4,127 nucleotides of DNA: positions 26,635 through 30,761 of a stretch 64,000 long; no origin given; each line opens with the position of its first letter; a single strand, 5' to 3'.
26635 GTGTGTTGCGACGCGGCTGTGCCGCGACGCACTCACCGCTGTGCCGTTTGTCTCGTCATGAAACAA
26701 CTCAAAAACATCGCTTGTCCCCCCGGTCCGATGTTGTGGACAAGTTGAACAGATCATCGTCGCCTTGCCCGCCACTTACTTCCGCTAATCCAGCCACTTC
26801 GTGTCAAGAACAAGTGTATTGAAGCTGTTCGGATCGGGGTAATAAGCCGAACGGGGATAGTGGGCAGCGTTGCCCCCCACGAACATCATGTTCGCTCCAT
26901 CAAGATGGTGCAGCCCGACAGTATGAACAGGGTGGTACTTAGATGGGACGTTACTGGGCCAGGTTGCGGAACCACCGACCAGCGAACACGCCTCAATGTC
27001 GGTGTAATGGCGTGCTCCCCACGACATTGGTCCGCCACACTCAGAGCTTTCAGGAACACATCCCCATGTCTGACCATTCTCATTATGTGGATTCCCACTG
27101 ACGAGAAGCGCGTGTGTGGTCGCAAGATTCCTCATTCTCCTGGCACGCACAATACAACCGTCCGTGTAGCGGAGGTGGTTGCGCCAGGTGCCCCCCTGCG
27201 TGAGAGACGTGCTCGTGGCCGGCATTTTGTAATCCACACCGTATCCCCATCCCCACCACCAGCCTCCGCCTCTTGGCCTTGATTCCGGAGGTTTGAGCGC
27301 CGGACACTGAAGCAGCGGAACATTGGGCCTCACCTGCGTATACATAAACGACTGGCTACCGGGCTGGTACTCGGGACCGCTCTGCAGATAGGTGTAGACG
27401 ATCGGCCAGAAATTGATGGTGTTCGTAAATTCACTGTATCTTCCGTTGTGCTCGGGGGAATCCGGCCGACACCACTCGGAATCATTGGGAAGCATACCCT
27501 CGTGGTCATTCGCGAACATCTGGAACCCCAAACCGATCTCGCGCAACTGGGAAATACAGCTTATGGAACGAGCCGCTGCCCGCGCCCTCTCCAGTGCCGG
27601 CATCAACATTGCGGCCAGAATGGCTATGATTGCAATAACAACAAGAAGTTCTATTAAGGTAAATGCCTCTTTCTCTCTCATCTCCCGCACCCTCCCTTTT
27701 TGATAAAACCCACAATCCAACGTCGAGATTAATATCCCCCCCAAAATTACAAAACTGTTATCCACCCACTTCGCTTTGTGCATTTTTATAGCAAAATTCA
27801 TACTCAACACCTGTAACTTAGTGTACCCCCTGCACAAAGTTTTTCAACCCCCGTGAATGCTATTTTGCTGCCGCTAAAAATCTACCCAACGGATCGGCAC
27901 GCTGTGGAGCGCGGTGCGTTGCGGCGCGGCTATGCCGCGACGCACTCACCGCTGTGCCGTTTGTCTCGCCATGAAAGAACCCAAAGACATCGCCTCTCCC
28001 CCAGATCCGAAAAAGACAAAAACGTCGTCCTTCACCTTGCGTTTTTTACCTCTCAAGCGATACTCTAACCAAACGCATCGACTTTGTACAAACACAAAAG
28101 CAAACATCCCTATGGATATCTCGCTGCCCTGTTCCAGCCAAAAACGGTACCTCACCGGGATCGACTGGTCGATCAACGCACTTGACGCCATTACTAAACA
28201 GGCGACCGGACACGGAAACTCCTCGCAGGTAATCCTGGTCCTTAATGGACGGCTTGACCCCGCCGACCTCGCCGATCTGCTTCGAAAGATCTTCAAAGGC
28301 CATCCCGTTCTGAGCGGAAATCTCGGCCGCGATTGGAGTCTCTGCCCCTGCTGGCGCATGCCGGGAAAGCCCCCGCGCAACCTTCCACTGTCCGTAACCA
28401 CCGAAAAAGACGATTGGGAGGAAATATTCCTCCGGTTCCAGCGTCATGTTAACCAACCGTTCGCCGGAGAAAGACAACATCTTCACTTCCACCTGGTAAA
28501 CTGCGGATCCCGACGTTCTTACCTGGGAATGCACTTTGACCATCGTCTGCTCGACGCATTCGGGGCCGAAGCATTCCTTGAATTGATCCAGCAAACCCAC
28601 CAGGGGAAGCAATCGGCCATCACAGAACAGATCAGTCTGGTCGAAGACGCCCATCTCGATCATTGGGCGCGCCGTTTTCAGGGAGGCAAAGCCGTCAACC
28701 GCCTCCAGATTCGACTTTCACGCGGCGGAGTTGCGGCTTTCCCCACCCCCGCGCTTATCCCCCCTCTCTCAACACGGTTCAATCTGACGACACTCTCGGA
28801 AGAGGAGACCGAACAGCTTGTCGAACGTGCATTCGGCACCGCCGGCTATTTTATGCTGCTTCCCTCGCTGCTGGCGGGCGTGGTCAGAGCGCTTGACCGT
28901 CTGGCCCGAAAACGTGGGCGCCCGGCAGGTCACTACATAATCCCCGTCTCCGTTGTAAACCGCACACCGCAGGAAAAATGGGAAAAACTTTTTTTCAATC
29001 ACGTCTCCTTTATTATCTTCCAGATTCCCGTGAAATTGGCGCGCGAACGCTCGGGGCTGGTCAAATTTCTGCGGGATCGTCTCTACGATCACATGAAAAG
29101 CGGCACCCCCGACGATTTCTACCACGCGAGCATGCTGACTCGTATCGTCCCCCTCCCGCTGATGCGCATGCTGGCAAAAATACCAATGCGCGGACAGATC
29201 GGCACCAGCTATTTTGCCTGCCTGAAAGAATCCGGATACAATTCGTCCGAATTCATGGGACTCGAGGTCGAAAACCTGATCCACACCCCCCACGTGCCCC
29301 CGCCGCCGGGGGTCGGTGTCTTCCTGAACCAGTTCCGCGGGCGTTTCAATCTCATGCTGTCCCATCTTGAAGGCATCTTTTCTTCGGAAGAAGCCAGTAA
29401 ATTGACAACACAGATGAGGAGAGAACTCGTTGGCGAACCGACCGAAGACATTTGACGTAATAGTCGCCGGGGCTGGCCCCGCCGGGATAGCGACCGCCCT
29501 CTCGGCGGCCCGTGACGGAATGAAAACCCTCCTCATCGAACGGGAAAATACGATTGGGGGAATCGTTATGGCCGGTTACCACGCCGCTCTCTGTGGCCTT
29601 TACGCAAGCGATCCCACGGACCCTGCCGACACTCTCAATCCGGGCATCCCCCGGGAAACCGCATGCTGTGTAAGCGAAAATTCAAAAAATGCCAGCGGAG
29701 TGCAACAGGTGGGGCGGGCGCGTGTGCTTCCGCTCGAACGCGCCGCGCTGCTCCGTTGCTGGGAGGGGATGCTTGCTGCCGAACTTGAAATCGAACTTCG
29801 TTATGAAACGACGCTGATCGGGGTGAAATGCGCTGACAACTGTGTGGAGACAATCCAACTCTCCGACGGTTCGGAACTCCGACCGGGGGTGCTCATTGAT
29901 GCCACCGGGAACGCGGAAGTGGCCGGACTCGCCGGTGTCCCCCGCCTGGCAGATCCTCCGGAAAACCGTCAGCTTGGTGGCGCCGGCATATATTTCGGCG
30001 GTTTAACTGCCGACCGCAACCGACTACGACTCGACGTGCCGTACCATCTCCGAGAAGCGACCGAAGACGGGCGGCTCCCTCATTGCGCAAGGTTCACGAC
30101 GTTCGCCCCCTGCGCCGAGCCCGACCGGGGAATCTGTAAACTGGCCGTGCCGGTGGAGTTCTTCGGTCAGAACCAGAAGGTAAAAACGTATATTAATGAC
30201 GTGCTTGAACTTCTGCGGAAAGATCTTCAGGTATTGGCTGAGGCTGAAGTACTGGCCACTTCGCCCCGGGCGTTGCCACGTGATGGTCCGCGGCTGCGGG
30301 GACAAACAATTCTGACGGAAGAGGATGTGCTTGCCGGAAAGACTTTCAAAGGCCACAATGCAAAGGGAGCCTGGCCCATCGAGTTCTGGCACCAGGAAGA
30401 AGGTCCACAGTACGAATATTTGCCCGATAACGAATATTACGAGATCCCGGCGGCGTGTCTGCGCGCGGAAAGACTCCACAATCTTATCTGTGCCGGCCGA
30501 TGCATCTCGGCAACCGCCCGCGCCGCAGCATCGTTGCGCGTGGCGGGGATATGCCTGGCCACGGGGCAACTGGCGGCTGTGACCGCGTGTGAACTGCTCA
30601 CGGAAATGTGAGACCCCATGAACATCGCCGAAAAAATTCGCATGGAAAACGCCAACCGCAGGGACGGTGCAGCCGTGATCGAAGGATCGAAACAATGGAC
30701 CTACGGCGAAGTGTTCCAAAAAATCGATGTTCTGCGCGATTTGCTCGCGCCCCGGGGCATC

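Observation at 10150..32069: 22-kb aryl-polyene-like type II FAS/PKS lipid cluster carrying three radical-SAM enzymes, three ACPs and two KS/inactive-KS pairs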

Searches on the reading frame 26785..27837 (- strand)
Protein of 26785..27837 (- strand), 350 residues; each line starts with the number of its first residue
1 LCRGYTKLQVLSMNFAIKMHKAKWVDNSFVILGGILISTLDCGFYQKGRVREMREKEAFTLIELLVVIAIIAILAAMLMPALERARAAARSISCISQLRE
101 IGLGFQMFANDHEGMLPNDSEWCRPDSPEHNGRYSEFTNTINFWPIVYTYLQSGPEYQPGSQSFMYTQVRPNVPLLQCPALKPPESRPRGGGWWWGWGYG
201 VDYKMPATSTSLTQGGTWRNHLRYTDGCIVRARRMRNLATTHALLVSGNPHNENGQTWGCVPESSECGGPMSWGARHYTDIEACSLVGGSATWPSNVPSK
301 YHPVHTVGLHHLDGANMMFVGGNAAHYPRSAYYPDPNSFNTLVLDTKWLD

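Call 4: search_protein_families(library=pfam, proteins=[window:26785-27837:-], max_evalue=0.01)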
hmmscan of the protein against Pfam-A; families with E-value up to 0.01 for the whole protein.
window:26785-27837:- (350 aa): 2 families
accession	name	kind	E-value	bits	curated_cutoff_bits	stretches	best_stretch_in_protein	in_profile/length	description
PF07963.17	N_methyl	-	3.9e-07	29.8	21.2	1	53-79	1-27/27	Prokaryotic N-terminal methylation motif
PF07596.16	SBP_bac_10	-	8.1e-05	23.2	23.3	1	84-120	2-37/268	Protein of unknown function (DUF1559)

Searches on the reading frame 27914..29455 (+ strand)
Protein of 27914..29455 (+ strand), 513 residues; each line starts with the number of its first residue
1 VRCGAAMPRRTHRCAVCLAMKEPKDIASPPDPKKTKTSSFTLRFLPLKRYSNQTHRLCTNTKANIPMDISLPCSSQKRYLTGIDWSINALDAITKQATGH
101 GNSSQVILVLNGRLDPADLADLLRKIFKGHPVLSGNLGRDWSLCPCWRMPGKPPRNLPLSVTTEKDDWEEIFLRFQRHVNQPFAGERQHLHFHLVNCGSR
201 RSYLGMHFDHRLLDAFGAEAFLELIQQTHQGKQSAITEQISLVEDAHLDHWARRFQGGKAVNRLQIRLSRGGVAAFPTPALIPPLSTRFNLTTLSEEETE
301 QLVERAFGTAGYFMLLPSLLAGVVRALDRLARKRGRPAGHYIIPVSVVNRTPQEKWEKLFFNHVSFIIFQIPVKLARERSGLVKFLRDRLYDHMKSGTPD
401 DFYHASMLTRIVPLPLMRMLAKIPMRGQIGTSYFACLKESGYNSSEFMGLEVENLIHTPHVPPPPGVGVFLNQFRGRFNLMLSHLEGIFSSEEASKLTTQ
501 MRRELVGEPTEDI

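Call 4: search_protein_families(library=pfam, proteins=[window:27914-29455:+], max_evalue=0.01)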
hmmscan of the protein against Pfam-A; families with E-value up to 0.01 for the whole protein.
window:27914-29455:+ (513 aa): 0 families

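Call 6: search_protein_families(library=ncbifam, proteins=[window:27914-29455:+], max_evalue=0.01)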
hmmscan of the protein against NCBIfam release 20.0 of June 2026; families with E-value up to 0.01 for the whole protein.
window:27914-29455:+ (513 aa): 0 families

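Call 50: search_solved_structures(query=A2, max_evalue=1)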
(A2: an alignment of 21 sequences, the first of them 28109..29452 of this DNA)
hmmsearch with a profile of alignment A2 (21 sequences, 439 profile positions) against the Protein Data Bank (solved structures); distinct sequences matched with E-value up to 1: 13.
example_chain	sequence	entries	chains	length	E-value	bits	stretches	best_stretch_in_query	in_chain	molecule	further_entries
9njt_A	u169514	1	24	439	0.024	16.4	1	135-166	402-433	Dihydrolipoyllysine-residue succinyltransferase component of 2-oxoglutarate dehydrogenase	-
7q5q_B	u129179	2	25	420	0.027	16.2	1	135-165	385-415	Dihydrolipoyllysine-residue succinyltransferase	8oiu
8xll_A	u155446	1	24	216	0.028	16.2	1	135-164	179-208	Dihydrolipoyllysine-residue succinyltransferase component of 2-oxoglutarate dehydrogenase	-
9mu6_A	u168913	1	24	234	0.048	15.4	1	135-164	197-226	Dihydrolipoyllysine-residue succinyltransferase component of 2-oxoglutarate dehydrogenase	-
6h05_A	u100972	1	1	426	0.068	14.9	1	135-164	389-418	Dihydrolipoyllysine-residue succinyltransferase component of 2-oxoglutarate dehydrogenase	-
7uol_D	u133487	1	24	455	0.073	14.8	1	135-164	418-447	Dihydrolipoyllysine-residue succinyltransferase component of 2-oxoglutarate dehydrogenase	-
8x02_A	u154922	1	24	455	0.078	14.7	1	135-164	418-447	Dihydrolipoyllysine-residue succinyltransferase component of 2-oxoglutarate dehydrogenase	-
9y6t_A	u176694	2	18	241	0.13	14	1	134-164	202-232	Dihydrolipoyllysine-residue acetyltransferase component of pyruvate dehydrogenase complex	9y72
6px0_A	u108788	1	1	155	0.29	12.9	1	59-118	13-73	Aryl-hydrocarbon-interacting protein-like 1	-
9y7v_D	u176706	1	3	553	0.39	12.4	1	135-164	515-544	Dihydrolipoyllysine-residue acetyltransferase component of pyruvate dehydrogenase complex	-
3mae_A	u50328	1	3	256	0.65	11.7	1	133-176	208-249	2-oxoisovalerate dehydrogenase E2 component, dihydrolipoamide acetyltransferase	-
1j03_A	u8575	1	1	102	0.78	11.4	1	131-189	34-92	putative steroid binding protein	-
1t0g_A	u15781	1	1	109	0.85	11.3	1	131-189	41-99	cytochrome b5 domain-containing protein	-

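Call 58: find_homologous_proteins(query=window:28109-29452:+, max_evalue=0.00001)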
Query window:28109-29452:+ (448 aa): 112 proteins with E <= 0.00001 among 8000 candidates.
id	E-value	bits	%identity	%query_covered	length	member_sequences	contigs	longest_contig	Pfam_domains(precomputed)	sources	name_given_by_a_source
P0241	2.8e-292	987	95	100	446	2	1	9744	-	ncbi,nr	ncbi:MAG: hypothetical protein KGZ25_02285, partial [Planctomycetes bacterium]|nr:hypothetical prote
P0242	2.7e-230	783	74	100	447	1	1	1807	-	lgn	-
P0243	4.3e-176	604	61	100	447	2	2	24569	-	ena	-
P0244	6.7e-176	604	60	99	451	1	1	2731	-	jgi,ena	-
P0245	4.3e-168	578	57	98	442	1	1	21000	-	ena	-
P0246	1.1e-164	567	56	98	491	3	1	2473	-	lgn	-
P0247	4.1e-146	506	51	98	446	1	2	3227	-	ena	-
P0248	5.7e-144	498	52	98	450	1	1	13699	-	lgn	-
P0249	1.1e-141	491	50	97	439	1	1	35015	-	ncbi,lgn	-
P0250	6.0e-140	485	51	96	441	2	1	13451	-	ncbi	-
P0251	6.0e-133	462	48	97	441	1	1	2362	-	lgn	-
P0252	6.6e-131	455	48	97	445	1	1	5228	-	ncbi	-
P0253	3.1e-130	453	48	97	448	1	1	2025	-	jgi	-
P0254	3.1e-129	450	49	98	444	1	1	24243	-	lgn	-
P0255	7.9e-129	449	48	97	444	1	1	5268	-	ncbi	-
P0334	1.3e-75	273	35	94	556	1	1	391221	PF01266.31,PF00890.31,PF12831.14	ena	-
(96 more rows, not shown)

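Call 63: predict_structure(alignment_id=A4)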
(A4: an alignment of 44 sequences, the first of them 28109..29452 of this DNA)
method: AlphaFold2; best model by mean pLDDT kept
length: 448 residues; sequences in the alignment: 44
mean_pLDDT: 91.1   pTM: 0.91
mean pLDDT of the five models: 91.1, 90.4, 90.2, 89.7, 89.7
residues with pLDDT >= 90: 326; 70-90: 103; 50-70: 15; < 50: 4
segments of 3 or more residues with pLDDT < 50: 1-4
pLDDT, mean of each block of 10 residues (from residue 1): 54 88 91 94 98 98 95 87 91 96 97 96 97 97 96 97 96 88 82 93 87 89 97 94 82 96 93 89 88 92 94 94 95 93 81 76 85 91 98 94 96 97 96 96 73
secondary structure, 60 per line:
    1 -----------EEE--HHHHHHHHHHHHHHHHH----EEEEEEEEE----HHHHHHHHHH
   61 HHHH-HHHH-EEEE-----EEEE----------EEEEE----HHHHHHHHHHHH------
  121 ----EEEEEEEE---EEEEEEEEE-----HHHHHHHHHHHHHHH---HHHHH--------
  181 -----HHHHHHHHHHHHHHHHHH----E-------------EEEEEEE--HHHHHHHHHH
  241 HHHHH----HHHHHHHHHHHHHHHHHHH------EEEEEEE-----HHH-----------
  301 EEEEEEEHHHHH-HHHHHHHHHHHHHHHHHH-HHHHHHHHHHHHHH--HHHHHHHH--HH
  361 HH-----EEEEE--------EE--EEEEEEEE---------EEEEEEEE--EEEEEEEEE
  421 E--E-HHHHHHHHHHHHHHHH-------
elements in order: E12-14 H17-33 E38-46 H51-64 H66-69 E71-74 E80-83 E94-98 H103-114 E125-132 E136-144 H150-164 H168-172 H186-203 E222-228 H231-245 H250-268 E275-281 E301-307 H308-312 H314-331 H333-346 H349-356 H359-362 E368-372 E385-392 E402-409 E412-421 H426-441

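Call 66: fold_search(model_id=the predicted structure, library=pdb)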
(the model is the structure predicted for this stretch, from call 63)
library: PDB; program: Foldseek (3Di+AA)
matches with E <= 10: 618; with E <= 0.001: 304
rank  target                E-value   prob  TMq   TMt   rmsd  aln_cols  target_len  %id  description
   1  8s6l                  3.7e-19  1.00  0.73  0.75   4.7       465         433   16  AzeD dehydratase of Pseudomonas aeruginosa (released 2025-03-12)
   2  5t81_A                2.0e-18  1.00  0.64  0.58   6.2       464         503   15  Rhombohedral crystal form of the EpoB NRPS cyclization-docking bidomain from Sorangium cellulosum (released 2016-11-09)
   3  8f7f                  2.4e-18  1.00  0.56  0.57   7.2       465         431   11  The condensation domain of surfactin A synthetase C in space group P43212 (released 2023-11-22)
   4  4jn5_A                4.3e-18  1.00  0.63  0.65   7.0       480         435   15  Crystal structures of the first condensation domain of the CDA synthetase (released 2013-06-19)
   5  2xhg                  5.1e-18  1.00  0.56  0.56   8.6       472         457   14  Crystal Structure of the Epimerization Domain from the Initiation Module of Tyrocidine Biosynthesis (released 2011-07-06)
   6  8f7h                  6.7e-18  1.00  0.57  0.59   6.7       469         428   12  The condensation domain of surfactin A synthetase C variant 18b in space group P212121 (released 2023-11-22)
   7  5t7z                  8.4e-18  1.00  0.63  0.58   6.3       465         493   15  Monoclinic crystal form of the EpoB NRPS cyclization-docking bidomain from Sorangium cellulosum (released 2016-11-09)
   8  9bfg_A                1.0e-17  1.00  0.58  0.50   8.3       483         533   14  Structure of the crosslinked PCP-E didomain of tyrocidine synthetase A (released 2024-10-09)
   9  3fot                  1.9e-17  1.00  0.65  0.58   6.4       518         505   12  Structural and Functional Characterization of TRI3 Trichothecene 15-O-acetyltransferase from Fusarium sporotrichioides (released 2009-05-05)
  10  5t81_B                2.3e-17  1.00  0.61  0.56   6.9       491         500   14  Rhombohedral crystal form of the EpoB NRPS cyclization-docking bidomain from Sorangium cellulosum (released 2016-11-09)
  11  3fp0_A                2.6e-17  1.00  0.67  0.60   5.9       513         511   12  Structural and Functional Characterization of TRI3 Trichothecene 15-O-acetyltransferase from Fusarium sporotrichioides (released 2009-10-13)
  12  4jn3_A                3.7e-17  1.00  0.66  0.67   6.2       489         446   14  Crystal structures of the first condensation domain of the CDA synthetase (released 2013-06-19)
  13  7ly4_E                3.9e-17  1.00  0.62  0.37   6.3       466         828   13  Cryo-EM structure of the elongation module of the bacillamide NRPS, BmdB, in complex with the oxidase, BmdC (released 2022-02-02)
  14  5t3e_B                4.1e-17  1.00  0.67  0.69   6.0       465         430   14  Crystal structure of a nonribosomal peptide synthetase heterocyclization domain. (released 2016-11-02)
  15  5dua_A                4.6e-17  1.00  0.66  0.66   6.2       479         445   15  First condensation domain of the calcium-dependent antibiotic synthetase in complex with substrate analogue 3a (released 2016-03-30)
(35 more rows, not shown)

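Call 72: find_encoding_contigs(protein=P0241, flank=10000, max_places=2)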
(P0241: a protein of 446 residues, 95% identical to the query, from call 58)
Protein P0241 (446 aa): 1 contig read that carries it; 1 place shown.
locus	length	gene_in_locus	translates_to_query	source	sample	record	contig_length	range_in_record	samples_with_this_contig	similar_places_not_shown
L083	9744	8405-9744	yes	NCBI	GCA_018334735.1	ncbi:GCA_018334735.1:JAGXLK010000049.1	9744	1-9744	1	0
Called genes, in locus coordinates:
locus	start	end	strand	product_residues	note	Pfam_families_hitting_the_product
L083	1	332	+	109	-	PF03061:4HBT (weak), PF13279:4HBT_2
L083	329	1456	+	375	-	PF00109:ketoacyl-synt, PF02801:Ketoacyl-synt_C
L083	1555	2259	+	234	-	-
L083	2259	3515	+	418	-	PF02310:B12-binding, PF04055:Radical_SAM (faint)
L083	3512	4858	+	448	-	PF02310:B12-binding, PF04055:Radical_SAM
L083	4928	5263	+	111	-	PF00550:PP-binding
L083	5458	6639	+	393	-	PF00109:ketoacyl-synt, PF02801:Ketoacyl-synt_C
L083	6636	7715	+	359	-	PF00109:ketoacyl-synt, PF13723:Ketoacyl-synt_2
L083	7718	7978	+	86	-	PF23297:ACP_SdgA_C, PF00550:PP-binding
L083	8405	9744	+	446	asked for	?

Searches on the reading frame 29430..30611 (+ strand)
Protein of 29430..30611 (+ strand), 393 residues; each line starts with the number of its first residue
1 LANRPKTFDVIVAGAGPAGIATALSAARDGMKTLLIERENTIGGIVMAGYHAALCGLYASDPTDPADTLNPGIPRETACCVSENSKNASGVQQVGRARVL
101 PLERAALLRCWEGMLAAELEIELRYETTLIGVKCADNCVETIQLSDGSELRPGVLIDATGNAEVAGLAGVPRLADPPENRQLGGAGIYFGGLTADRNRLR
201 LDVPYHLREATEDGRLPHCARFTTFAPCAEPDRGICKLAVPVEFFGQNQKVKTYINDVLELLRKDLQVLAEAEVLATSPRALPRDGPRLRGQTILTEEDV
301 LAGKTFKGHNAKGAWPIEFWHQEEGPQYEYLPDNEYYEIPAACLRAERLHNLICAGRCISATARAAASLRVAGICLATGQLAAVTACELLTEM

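Call 5: search_protein_families(library=pfam, proteins=[window:29430-30611:+], max_evalue=0.01)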
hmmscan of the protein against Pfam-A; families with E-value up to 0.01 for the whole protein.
window:29430-30611:+ (393 aa): 10 families
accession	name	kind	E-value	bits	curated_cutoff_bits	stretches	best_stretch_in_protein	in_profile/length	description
PF12831.13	FAD_oxidored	-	1.1e-57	196.6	27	1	9-387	1-395/416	FAD dependent oxidoreductase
PF03486.20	HI0933_like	-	2.9e-07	30.6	50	1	9-46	2-40/244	HI0933-like protein Rossmann domain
PF01266.30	DAO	-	6.8e-07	29.6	27.9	1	9-126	1-85/353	FAD dependent oxidoreductase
PF01134.28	GIDA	-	1.3e-06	28.2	22.1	1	9-161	1-150/391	Glucose inhibited division protein A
PF00890.30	FAD_binding_2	-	3.7e-06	26.8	20.4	1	9-44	1-36/414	FAD binding domain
PF07992.20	Pyr_redox_2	-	4e-06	26.9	26.1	1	8-44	1-37/291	Pyridine nucleotide-disulphide oxidoreductase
PF01946.23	Thi4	-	1.4e-05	24.9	26.2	1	8-49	18-60/235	Thi4 family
PF13450.12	NAD_binding_8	-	8.6e-05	23.2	21.9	1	12-44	1-33/68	NAD(P)-binding Rossmann-like domain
PF01494.25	FAD_binding_3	-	0.0009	19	22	1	8-41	2-35/349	FAD binding domain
PF13738.12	Pyr_redox_3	-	0.0018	18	30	1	11-41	1-32/305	Pyridine nucleotide-disulphide oxidoreductase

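Call 6: search_protein_families(library=ncbifam, proteins=[window:29430-30611:+], max_evalue=0.01)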
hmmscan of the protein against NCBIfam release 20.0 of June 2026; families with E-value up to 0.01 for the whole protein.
window:29430-30611:+ (393 aa): 89 families (the best 25 are shown)
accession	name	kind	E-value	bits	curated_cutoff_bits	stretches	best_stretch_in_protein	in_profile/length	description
TIGR02032.1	GG-red-SF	subfamily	1.1e-10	41.7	158.8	1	8-163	1-149/297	geranylgeranyl reductase family protein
NF009477.0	PRK12843.1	equivalog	9.2e-09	34.3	758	1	5-45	14-54/578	FAD-dependent oxidoreductase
TIGR01372.1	soxA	subfamily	6.2e-08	30.9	1164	1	8-48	169-209/996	sarcosine oxidase subunit alpha family protein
NF003585.0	PRK05249.1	equivalog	9.6e-08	31.1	465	1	6-45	5-44/464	Si-specific NAD(P)(+) transhydrogenase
NF041160.1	DGGPL_Thplmales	equivalog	1.2e-07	31.1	780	1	7-49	3-45/396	digeranylgeranylglycerophospholipid reductase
TIGR00292.1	TIGR00292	equivalog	2.8e-07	30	148.3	1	8-49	22-63/254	sulfide-dependent adenosine diphosphate thiazole synthase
TIGR03997.1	mycofact_OYE_2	equivalog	4.5e-07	28.6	793.15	1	9-53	381-425/645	mycofactocin system FadH/OYE family oxidoreductase 2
TIGR01350.1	lipoamide_DH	equivalog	6e-07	28.5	408.8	1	8-45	2-38/461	dihydrolipoyl dehydrogenase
NF004789.0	PRK06134.1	subfamily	6.5e-07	28.3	747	1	4-45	9-50/581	FAD-dependent oxidoreductase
NF049967.1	QhpG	equivalog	9.1e-07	28.1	240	1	10-78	1-68/423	flavin-dependent monooxygenase QhpG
NF033145.1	rif_monoox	equivalog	1.1e-06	27.8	800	1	8-289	1-260/472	rifampin monooxygenase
NF009478.0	PRK12844.1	equivalog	1.3e-06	27.1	789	1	5-45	6-46/559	3-ketosteroid-delta-1-dehydrogenase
TIGR03140.1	AhpF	equivalog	1.8e-06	26.8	502.9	1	5-47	210-250/515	alkyl hydroperoxide reductase subunit F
NF053717.1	VnlPnlRedVprA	equivalog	3.1e-06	26.3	600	1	5-44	4-43/481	vinyl phenol reductase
NF005882.1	PRK07843.1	equivalog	3.6e-06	25.7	788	1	7-44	1-38/547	3-oxosteroid 1-dehydrogenase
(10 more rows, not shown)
